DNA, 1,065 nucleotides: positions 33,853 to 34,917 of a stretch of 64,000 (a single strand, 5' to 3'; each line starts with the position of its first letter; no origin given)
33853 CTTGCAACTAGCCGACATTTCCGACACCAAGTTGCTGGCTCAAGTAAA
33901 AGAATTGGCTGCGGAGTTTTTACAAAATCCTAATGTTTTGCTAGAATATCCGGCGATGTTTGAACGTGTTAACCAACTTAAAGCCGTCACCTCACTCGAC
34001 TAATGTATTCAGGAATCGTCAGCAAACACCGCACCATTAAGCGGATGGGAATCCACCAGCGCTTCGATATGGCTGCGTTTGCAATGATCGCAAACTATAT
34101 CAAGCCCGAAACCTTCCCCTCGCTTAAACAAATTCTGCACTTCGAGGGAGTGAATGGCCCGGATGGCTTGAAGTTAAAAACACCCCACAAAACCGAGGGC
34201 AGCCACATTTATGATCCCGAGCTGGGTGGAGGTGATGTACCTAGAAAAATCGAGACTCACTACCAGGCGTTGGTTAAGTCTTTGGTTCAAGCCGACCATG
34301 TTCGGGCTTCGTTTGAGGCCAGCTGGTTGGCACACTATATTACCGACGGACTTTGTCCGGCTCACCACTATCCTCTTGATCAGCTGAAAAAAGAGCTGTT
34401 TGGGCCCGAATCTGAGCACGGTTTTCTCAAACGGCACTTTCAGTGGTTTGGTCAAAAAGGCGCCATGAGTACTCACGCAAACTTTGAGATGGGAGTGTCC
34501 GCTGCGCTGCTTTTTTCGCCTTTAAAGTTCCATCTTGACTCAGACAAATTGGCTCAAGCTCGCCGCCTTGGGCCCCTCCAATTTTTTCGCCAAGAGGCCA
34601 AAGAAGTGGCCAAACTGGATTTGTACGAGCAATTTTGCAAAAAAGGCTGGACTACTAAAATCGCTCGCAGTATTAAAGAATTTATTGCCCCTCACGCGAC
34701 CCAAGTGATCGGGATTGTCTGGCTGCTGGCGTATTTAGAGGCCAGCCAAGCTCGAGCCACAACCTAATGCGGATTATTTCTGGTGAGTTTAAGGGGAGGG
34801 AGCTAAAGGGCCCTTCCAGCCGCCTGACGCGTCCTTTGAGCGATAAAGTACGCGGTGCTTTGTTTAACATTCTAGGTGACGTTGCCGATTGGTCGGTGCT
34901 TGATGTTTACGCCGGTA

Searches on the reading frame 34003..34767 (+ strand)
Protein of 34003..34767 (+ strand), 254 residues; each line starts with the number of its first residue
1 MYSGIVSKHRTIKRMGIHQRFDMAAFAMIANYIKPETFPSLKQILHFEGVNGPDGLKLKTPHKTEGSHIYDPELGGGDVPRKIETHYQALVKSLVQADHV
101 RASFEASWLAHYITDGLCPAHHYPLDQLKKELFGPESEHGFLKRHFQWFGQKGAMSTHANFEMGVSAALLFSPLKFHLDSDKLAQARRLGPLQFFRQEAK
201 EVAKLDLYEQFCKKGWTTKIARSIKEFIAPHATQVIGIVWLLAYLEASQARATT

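Call 6: search_protein_families(library=pfam, max_evalue=0.1, proteins=[window:34003-34767:+])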
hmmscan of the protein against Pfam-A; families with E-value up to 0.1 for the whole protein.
window:34003-34767:+ (254 aa): 1 family
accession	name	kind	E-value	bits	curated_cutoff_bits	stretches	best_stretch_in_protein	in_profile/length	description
PF00882.24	Zn_dep_PLPC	-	6e-05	23.5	26.8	1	84-196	58-128/167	Zinc dependent phospholipase C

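Call 7: search_protein_families(library=ncbifam, max_evalue=0.1, proteins=[window:34003-34767:+])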
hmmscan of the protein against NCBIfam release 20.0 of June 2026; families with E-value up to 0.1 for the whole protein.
window:34003-34767:+ (254 aa): 0 families
